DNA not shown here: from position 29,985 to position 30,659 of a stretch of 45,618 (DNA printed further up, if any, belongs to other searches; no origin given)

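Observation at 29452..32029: Lysis cassette carries an SGNH esterase and a class-3 lipase where spanins would be expected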

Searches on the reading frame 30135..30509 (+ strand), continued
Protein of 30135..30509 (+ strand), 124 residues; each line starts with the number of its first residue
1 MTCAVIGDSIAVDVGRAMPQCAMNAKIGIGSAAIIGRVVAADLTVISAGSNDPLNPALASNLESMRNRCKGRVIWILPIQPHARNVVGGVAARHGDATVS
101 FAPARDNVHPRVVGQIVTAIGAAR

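Call 91: fold_search(model_id=the predicted structure, library=viral)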
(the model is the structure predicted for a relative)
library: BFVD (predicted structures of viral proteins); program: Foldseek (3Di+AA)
matches with E <= 10: 812; with E <= 0.001: 10
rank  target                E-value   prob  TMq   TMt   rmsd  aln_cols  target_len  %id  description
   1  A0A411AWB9            3.0e-07  1.00  0.69  0.49   4.1       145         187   22  GDSL-like lipase [Providencia phage vB_PstP_PS3]
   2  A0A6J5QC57            6.9e-06  1.00  0.67  0.14   4.1       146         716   16  SGNH_hydrolase domain containing protein [uncultured Caudovirales phage]
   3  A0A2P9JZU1            2.0e-05  1.00  0.70  0.35   3.6       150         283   18  Uncharacterized protein [Salmonella phage vB_SpuP_Spp16]
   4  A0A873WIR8            1.9e-04  1.00  0.69  0.09   5.4       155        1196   17  Peptidase M15C domain-containing protein [Synechococcus phage S-H38]
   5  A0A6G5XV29            2.8e-04  1.00  0.57  0.22   6.0       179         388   16  (no name in the UniProt tables at hand)
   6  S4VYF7                5.3e-04  1.00  0.63  0.53   4.3       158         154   18  SGNH hydrolase-type esterase [Pandoravirus salinus]
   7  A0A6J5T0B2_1          5.7e-04  1.00  0.73  0.13   4.3       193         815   20  SGNH hydrolase-type esterase domain containing protein [uncultured Caudovirales phage]
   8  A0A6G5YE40            6.0e-04  1.00  0.78  0.13   3.9       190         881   19  (no name in the UniProt tables at hand)
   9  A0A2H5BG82            9.4e-04  1.00  0.67  0.14   4.5       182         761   15  (no name in the UniProt tables at hand)
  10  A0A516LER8            9.4e-04  1.00  0.62  0.24   4.8       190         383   12  (no name in the UniProt tables at hand)
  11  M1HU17                1.0e-03  1.00  0.65  0.18   4.7       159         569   18  (no name in the UniProt tables at hand)
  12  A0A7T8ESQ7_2          2.5e-03  1.00  0.69  0.11   3.8       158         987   14  (no name in the UniProt tables at hand)
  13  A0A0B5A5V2            2.6e-03  1.00  0.59  0.13   6.4       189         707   11  (no name in the UniProt tables at hand)
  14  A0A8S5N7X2            3.0e-03  1.00  0.57  0.18   4.9       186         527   15  Hydrolase [Podoviridae sp. ctcKt3]
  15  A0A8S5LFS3            3.8e-03  1.00  0.58  0.24   4.8       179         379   18  Hydrolase [Podoviridae sp. cti7t8]
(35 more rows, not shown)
